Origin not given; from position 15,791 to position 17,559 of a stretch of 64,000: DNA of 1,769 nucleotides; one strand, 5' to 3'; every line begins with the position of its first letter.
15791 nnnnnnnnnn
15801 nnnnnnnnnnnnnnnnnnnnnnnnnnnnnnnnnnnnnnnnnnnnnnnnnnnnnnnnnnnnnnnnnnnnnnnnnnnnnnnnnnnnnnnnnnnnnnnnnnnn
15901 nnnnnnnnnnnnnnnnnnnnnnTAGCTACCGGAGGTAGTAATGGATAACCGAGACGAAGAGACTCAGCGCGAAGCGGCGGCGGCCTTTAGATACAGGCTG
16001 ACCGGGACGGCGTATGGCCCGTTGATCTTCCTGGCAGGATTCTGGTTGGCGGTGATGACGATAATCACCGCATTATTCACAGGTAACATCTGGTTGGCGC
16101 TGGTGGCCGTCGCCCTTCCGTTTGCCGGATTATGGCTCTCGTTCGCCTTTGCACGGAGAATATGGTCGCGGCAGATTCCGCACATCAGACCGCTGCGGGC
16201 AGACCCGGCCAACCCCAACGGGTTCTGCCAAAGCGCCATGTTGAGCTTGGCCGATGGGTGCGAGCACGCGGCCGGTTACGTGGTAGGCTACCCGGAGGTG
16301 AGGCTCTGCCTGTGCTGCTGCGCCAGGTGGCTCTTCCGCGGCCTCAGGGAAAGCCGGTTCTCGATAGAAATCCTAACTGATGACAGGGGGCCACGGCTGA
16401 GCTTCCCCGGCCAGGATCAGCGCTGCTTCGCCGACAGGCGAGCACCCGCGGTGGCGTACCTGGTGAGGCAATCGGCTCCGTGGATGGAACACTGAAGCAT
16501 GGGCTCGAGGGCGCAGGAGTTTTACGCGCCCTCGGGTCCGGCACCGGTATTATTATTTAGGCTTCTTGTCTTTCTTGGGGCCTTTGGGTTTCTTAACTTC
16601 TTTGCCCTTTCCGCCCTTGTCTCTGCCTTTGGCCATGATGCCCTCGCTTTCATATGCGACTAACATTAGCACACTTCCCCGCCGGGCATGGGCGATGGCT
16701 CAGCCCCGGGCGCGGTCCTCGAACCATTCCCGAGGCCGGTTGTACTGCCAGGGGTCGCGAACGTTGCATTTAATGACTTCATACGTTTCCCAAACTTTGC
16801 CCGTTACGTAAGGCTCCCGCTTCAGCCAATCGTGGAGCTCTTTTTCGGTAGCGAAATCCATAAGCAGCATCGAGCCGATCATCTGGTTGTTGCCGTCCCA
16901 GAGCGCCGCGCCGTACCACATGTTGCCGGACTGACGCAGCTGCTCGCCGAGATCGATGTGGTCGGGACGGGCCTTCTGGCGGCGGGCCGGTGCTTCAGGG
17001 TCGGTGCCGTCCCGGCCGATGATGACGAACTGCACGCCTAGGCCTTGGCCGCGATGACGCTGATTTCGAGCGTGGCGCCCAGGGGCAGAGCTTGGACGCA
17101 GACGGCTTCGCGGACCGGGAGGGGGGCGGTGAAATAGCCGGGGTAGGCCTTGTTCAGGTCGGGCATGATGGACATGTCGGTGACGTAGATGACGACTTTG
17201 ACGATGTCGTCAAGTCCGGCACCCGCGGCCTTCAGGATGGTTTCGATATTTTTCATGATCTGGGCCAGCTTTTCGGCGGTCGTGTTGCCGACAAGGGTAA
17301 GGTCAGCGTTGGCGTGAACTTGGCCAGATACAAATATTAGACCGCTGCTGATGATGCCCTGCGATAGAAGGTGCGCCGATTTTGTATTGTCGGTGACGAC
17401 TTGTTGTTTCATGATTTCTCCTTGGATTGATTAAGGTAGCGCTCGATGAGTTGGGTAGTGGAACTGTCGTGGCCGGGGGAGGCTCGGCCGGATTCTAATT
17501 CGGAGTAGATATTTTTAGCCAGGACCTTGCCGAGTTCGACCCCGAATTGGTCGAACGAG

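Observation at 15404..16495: Tandem paralogs of an unassigned membrane-anchored Cys-rich protein family downstream of purL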

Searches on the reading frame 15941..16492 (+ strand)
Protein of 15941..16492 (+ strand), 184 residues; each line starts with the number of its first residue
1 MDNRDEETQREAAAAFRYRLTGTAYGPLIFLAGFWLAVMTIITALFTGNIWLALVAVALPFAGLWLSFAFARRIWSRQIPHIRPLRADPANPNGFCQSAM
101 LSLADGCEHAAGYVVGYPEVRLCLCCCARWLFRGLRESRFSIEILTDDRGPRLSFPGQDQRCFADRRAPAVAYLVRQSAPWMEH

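Call 7: search_protein_families(library=pfam, proteins=[window:15941-16492:+], max_evalue=10)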
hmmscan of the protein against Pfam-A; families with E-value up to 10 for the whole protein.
window:15941-16492:+ (184 aa): 1 family
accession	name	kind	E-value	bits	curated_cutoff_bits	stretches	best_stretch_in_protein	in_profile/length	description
PF06127.16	Mpo1-like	-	2.1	9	24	1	31-68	25-62/95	2-hydroxy-palmitic acid dioxygenase Mpo1-like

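Call 8: search_protein_families(library=ncbifam, proteins=[window:15941-16492:+], max_evalue=10)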
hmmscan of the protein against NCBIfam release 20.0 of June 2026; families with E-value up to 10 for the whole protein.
window:15941-16492:+ (184 aa): 0 families

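Call 9: find_homologous_proteins(query=window:15941-16492:+, max_evalue=0.01)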
Query window:15941-16492:+ (184 aa): 1 proteins with E <= 0.01 among 533 candidates.
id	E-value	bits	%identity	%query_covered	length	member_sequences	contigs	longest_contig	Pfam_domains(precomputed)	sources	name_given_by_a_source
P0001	1.6e-122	424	100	100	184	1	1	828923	-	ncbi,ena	-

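Call 12: find_encoding_contigs(protein=P0001, flank=10000, max_places=5)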
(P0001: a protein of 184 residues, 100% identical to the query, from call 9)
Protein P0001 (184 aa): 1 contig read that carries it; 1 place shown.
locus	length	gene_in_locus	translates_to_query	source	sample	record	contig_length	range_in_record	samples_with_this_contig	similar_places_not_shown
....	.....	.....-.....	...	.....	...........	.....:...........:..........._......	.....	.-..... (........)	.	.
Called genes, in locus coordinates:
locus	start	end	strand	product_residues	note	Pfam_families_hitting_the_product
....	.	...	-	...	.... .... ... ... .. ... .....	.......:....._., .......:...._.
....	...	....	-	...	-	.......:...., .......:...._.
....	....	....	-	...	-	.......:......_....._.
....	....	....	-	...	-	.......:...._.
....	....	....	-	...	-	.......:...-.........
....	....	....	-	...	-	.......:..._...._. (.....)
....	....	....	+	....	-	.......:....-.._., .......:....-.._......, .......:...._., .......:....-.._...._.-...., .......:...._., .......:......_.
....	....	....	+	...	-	-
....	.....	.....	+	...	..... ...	-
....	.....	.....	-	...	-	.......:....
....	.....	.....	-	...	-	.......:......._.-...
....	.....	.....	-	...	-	?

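Call 14: find_related_loci(query=A1, collection=genome_contigs, flank=10000)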
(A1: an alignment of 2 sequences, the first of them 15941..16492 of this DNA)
Query A1 (184 aa) in genome_contigs; peptide patterns used: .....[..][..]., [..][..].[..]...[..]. (x = any residue, [..] = any of these).
96 stretches matched a pattern, but none encodes a relative of the query by tblastn (E <= 1e-3).

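Call 21: search_protein_representatives(alignment_id=A1)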
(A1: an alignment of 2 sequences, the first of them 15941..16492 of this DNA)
Query: 2 sequences, 186 profile positions. Proteins with E-value up to 0.001 (for the whole library): 3; up to 1e-10: 2; up to 1e-30: 2. The best 3 are listed.
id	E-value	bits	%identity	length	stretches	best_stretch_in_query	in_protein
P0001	1.8e-100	350.6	-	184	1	1-186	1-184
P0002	4.9e-89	313.3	-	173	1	1-186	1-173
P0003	1.8e-08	50.7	-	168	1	13-169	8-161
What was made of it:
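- A third member was found in an exhaustive scan of 1.84 billion representatives at E=1.8e-8 (call 21).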

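Call 24: find_encoding_contigs(protein=P0003, flank=10000, max_places=10)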
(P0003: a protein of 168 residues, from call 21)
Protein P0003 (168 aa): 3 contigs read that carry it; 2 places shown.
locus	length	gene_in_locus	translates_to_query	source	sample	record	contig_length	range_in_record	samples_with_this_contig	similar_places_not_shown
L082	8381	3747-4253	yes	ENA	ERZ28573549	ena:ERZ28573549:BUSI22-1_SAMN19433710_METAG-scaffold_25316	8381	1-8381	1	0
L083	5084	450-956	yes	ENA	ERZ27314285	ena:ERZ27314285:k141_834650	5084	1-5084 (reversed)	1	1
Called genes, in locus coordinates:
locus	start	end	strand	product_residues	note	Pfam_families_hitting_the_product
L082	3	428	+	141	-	?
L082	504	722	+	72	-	PF01084:Ribosomal_S18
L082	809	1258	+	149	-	PF08207:EFP_N, PF01132:EFP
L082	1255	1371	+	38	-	PF09285:Elong-fact-P_C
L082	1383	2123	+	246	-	PF01479:S4, PF01728:FtsJ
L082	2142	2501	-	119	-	PF14079:DUF4260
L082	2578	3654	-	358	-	PF01926:MMR_HSR1, PF02421:FeoB_N, PF02824:TGS (faint), PF06071:YchF-GTPase_C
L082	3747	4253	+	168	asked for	-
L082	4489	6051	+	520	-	PF00989:PAS, PF08448:PAS_4, PF13426:PAS_9, PF00989:PAS, PF08448:PAS_4, PF08447:PAS_3, PF00512:HisKA, PF02518:HATPase_c, +2 more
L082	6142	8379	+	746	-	?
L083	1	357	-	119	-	?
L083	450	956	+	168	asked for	-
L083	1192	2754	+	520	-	PF00989:PAS, PF08448:PAS_4, PF13426:PAS_9, PF00989:PAS, PF08448:PAS_4, PF08447:PAS_3, PF00512:HisKA, PF02518:HATPase_c, +2 more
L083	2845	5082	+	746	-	?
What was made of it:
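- P0003 sits in a different neighbourhood (call 24). P0003 lies just upstream of a PAS histidine kinase on the same strand (call 24). There is no conserved context (call 24).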

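Call 25: find_homologous_proteins(query=A2, max_evalue=10)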
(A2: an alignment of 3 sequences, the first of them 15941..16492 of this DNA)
Query A2 (3 sequences) (184 aa, profile of the alignment): 3 proteins with E <= 10 among 8000 candidates.
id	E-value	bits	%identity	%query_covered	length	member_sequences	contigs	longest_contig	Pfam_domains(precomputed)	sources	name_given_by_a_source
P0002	3.8e-77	276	31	51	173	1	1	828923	-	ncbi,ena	-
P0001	4.3e-74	266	100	100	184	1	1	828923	-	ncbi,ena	-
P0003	1.3e-68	248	30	71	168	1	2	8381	-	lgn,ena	-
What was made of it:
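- Distribution is extremely patchy (calls 21, 25).
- Tried and rejected: A three-sequence profile returned nothing new (call 25).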

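Call 26: find_related_loci(query=A2, collection=metagenome_contigs, flank=10000)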
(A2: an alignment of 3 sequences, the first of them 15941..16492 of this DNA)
Query A2 (184 aa) in metagenome_contigs; peptide patterns used: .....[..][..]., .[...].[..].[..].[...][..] (x = any residue, [..] = any of these).
155 stretches matched a pattern, but none encodes a relative of the query by tblastn (E <= 1e-3).

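Call 27: find_related_loci(query=A2, collection=viral_contigs, flank=10000)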
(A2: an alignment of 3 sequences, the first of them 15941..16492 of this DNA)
Query A2 (184 aa) in viral_contigs; peptide patterns used: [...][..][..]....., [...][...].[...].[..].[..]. (x = any residue, [..] = any of these).
72 stretches matched a pattern, but none encodes a relative of the query by tblastn (E <= 1e-3).
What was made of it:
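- Tried and rejected: Pattern-plus-tblastn scans found no relatives in GTDB species genomes (call 14), JGI metagenomes (call 26) or IMG/VR (call 27).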

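Call 35: search_protein_families(library=pfam, proteins=[P0003], max_evalue=10)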
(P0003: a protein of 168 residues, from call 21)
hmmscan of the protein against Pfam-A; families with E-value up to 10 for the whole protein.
P0003 (168 aa): 0 families
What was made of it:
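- Closest known: ZAS-type membrane anti-sigma factors. Different: There is no Pfam hit (calls 7, 35).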

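Call 36: search_protein_families(library=phrogs, alignment_id=A2, max_evalue=1)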
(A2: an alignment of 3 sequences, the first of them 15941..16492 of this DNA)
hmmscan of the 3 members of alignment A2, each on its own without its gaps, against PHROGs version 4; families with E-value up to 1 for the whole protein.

A. member 1, window:15941-16492:+ (184 aa): 1 family
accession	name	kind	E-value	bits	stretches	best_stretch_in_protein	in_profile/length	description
phrog_3487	-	unknown function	0.2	12.6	1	43-74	10-41/49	-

B. families by the number of members that match (of 3 scanned): 4 families
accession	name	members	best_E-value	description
phrog_13940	-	1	0.12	-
phrog_3487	-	1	0.2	-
phrog_32488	-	1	0.35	-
phrog_34537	-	1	0.41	-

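Call 37: search_protein_families(library=padloc, alignment_id=A2, max_evalue=1)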
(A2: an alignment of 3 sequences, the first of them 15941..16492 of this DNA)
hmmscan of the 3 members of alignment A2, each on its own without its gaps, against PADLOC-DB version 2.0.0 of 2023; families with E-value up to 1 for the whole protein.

A. member 1, window:15941-16492:+ (184 aa): 0 families

B. families by the number of members that match (of 3 scanned): 0 families

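Call 38: search_solved_structures(query=A2, max_evalue=10, show_alignments=2)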
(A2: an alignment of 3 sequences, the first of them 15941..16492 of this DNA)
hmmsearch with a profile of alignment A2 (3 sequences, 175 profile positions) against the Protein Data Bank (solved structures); distinct sequences matched with E-value up to 10: 0.

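Call 43: predict_structure(alignment_id=A2)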
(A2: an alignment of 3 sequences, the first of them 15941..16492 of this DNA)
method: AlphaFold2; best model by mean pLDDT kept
length: 184 residues; sequences in the alignment: 3
mean_pLDDT: 53.4   pTM: 0.25
mean pLDDT of the five models: 53.4, 52.6, 51.2, 50.6, 47.2
residues with pLDDT >= 90: 14; 70-90: 42; 50-70: 21; < 50: 107
segments of 3 or more residues with pLDDT < 50: 78-184
pLDDT, mean of each block of 10 residues (from residue 1): 65 63 71 92 90 88 85 62 44 39 34 33 36 33 33 33 33 34 33
secondary structure, 60 per line:
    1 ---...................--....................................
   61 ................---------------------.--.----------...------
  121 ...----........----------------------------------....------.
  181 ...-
elements in order: H4-22 H25-76 E112-114 E121-123 H128-135 H170-173 H180-183
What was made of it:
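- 16016..16153 (+): Transmembrane hairpin of B (about residues 26-71). AlphaFold helices with pLDDT 85-92 (call 43).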

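Call 51: search_dna_similar(query=window:15941-16492:+, collection=plasmids, mode=protein, max_evalue=1, max_rows=10)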
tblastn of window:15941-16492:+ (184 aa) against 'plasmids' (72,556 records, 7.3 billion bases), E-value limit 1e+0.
No match.

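Call 52: search_dna_similar(query=window:15941-16492:+, collection=phages, mode=protein, max_evalue=1, max_rows=10)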
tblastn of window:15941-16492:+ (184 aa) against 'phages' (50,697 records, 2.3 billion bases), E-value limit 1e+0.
No match.
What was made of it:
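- On Known anti-phage defence proteins (PADLOC) / phage protein families (PHROGs): The best PHROGs E-values were 0.12-0.41, on the TM region only (calls 36, 37). tblastn against phages, plasmids and IMG/VR found nothing (calls 27, 51, 52).
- PADLOC, PHROGs, phage and plasmid searches all came back empty (calls 36, 37, 51, 52, 27).
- Tried and rejected: tblastn against plasmids and phages found nothing (calls 51, 52).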

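Call 73: search_protein_families(library=ncbifam, proteins=[P0003], max_evalue=10)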
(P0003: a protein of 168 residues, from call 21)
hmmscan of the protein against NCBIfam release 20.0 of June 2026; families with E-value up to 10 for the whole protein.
P0003 (168 aa): 0 families
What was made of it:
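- Closest known: Bacterial metallothionein-like / Cu. Different: No profile hit was found (calls 7, 8, 35, 73).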

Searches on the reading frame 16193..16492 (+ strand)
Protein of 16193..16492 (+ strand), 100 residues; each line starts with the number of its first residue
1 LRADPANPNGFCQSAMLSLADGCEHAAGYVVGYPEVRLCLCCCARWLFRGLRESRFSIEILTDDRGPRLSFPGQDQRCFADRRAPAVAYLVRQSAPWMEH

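Call 35: search_protein_families(library=pfam, proteins=[window:16193-16492:+], max_evalue=10)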
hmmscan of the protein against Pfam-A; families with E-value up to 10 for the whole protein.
window:16193-16492:+ (100 aa): 0 families

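Call 54: predict_structure(alignment_id=A4)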
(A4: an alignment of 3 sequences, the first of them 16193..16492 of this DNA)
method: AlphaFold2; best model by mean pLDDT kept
length: 100 residues; sequences in the alignment: 3
mean_pLDDT: 39.5   pTM: 0.24
mean pLDDT of the five models: 39.5, 38.6, 31.9, 31.7, 29.8
residues with pLDDT >= 90: 0; 70-90: 0; 50-70: 8; < 50: 92
segments of 3 or more residues with pLDDT < 50: 1-38, 48-100
pLDDT, mean of each block of 10 residues (from residue 1): 36 34 41 41 50 39 37 43 39 35
secondary structure, 60 per line:
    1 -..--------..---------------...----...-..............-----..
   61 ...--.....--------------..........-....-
elements in order: E29-31 E36-38 H40-53 E59-63 E66-70 H85-94 H96-99
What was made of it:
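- On Zinc ribbon / treble-clef zinc fingers: The AlphaFold C-domain model has pLDDT 33-44 (calls 43, 54).
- Closest known: Small Cys/His zinc-binding domains. Same: The low-confidence models show a beta-hairpin followed by a helix at the Cys cluster (calls 43, 54).
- Both low-confidence AlphaFold models place a beta-hairpin just before CLCCC and a helix starting at CCC (calls 43, 54). AlphaFold gives pLDDT 33-44 for the Cys domain (calls 43, 54).
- Tried and rejected: Two AlphaFold runs, one full-length and one of the C-domain alone with a 3-sequence alignment, gave an unusable Cys domain (calls 43, 54).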

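Call 62: search_solved_structures(query=window:16217-16471:+, max_evalue=10, show_alignments=3)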
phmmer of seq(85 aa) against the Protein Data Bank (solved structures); distinct sequences matched with E-value up to 10: 0.

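Call 67: fold_search(model_id=the predicted structure, library=pdb)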
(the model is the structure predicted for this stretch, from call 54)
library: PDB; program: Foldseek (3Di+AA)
matches with E <= 10: 15; with E <= 0.001: 0
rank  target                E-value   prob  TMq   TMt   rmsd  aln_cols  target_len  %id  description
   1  7us1_A                2.5e+00  0.08  0.28  0.14   7.0        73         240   14  Structure of parkin (R0RB) bound to two phospho-ubiquitin molecules (released 2022-06-22)
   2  6glc_A                2.5e+00  0.06  0.24  0.10   7.9        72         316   12  Structure of phospho-Parkin bound to phospho-ubiquitin (released 2018-06-13)
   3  8w31_A                2.8e+00  0.07  0.27  0.13   7.4        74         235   11  Crystal structure of parkin (R0RB):2pUb with activator compound (released 2024-08-21)
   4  7aoi_Ao               3.5e+00  0.01  0.15  0.12  16.8       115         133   16  Trypanosoma brucei mitochondrial ribosome large subunit assembly intermediate (released 2020-12-02)
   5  3ezy_A                5.6e+00  0.02  0.13  0.05  14.2        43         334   19  Crystal structure of probable dehydrogenase TM_0414 from Thermotoga maritima (released 2009-01-13)
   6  1bbc                  6.0e+00  0.02  0.21  0.19   7.5        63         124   10  STRUCTURE OF RECOMBINANT HUMAN RHEUMATOID ARTHRITIC SYNOVIAL FLUID PHOSPHOLIPASE A2 AT 2.2 ANGSTROMS RESOLUTION (released 1993-10-31)
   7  3kcc_B                6.9e+00  0.04  0.28  0.16   8.2        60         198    8  Crystal structure of D138L mutant of Catabolite Gene Activator Protein (released 2009-11-17)
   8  6djw_A                6.9e+00  0.03  0.25  0.10  10.3        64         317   19  Crystal Structure of pParkin (REP and RING2 deleted)-pUb-UbcH7 complex (released 2018-07-04)
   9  7ohv_m                7.4e+00  0.00  0.13  0.03  34.3       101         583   14  Nog1-TAP associated immature ribosomal particles from S. cerevisiae after rpL2 expression shut down, population C (released 2021-11-03)
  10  1tgm                  8.5e+00  0.01  0.22  0.19   7.3        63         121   11  Crystal structure of a complex formed between group II phospholipase A2 and aspirin at 1.86 A resolution (released 2004-06-08)
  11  1hw5_B                9.1e+00  0.03  0.27  0.15   8.9        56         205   11  THE CAP/CRP VARIANT T127L/S128A (released 2001-01-17)
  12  7ff9_B                9.1e+00  0.02  0.25  0.15   8.0        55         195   13  Pseudomonas aeruginosa Virulence Factor Regulator with cAMP ligand and Cl(triethylphosphine)gold(I) (released 2022-07-27)
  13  1fqf                  9.1e+00  0.01  0.12  0.04   8.7        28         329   14  CRYSTAL STRUCTURES OF MUTANT (K296A) THAT ABOLISH THE DILYSINE INTERACTION IN THE N-LOBE OF HUMAN TRANSFERRIN (released 2001-05-16)
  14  5y5e                  9.7e+00  0.01  0.22  0.19   7.4        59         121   14  Crystal structure of phospholipase A2 with inhibitor (released 2018-06-20)
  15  2beo_A                9.7e+00  0.01  0.18  0.10   7.7        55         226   13  PrfA, Transcriptional Regulator In Listeria Monocytogenes (released 2005-04-14)

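Call 73: search_protein_families(library=ncbifam, proteins=[window:16193-16492:+], max_evalue=10)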
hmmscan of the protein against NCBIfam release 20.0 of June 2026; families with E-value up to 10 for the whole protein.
window:16193-16492:+ (100 aa): 0 families

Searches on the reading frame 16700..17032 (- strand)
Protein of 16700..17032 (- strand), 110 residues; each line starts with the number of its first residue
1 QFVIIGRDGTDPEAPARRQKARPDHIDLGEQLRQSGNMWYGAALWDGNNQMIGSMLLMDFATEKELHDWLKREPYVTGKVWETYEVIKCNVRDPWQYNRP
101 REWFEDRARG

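Call 45: list_cluster_members(proteins=[P0001, P0002, P0003, window:16700-17032:-, window:17038-17409:-, window:11448-15335:+])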
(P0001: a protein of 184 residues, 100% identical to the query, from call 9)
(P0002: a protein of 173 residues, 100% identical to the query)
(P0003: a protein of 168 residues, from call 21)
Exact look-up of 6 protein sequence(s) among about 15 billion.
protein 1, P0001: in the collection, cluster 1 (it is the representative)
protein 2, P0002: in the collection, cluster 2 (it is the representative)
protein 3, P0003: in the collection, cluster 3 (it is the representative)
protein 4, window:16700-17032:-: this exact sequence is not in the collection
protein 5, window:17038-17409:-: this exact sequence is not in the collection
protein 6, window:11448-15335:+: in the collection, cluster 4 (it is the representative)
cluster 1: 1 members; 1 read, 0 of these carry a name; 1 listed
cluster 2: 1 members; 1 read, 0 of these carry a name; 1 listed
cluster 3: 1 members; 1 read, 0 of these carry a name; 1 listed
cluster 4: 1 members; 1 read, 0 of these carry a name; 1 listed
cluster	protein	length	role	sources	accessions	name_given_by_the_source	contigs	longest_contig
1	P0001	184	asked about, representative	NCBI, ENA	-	-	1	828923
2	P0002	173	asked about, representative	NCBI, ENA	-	-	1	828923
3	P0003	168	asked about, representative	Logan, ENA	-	-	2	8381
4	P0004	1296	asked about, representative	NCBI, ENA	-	-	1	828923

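Call 74: search_protein_families(library=pfam, proteins=[window:16700-17032:-], max_evalue=1)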
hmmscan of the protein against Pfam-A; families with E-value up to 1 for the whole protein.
window:16700-17032:- (110 aa): 1 family
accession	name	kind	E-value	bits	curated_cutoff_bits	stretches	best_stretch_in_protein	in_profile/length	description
PF03795.20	YCII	-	7.9e-11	42.7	24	1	3-88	4-93/95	YCII-related domain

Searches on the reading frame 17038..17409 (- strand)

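Call 74: search_protein_families(library=pfam, proteins=[window:17038-17409:-], max_evalue=1)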
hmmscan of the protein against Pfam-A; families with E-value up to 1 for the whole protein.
window:17038-17409:- (123 aa): 2 families
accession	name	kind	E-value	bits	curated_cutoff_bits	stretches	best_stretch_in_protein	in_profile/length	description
PF01042.26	Ribonuc_L-PSP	-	7.1e-27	94.3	27.3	1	10-121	6-120/121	Endoribonuclease L-PSP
PF12826.13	HHH_2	-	0.025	15.2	27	1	40-69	11-40/64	Helix-hairpin-helix motif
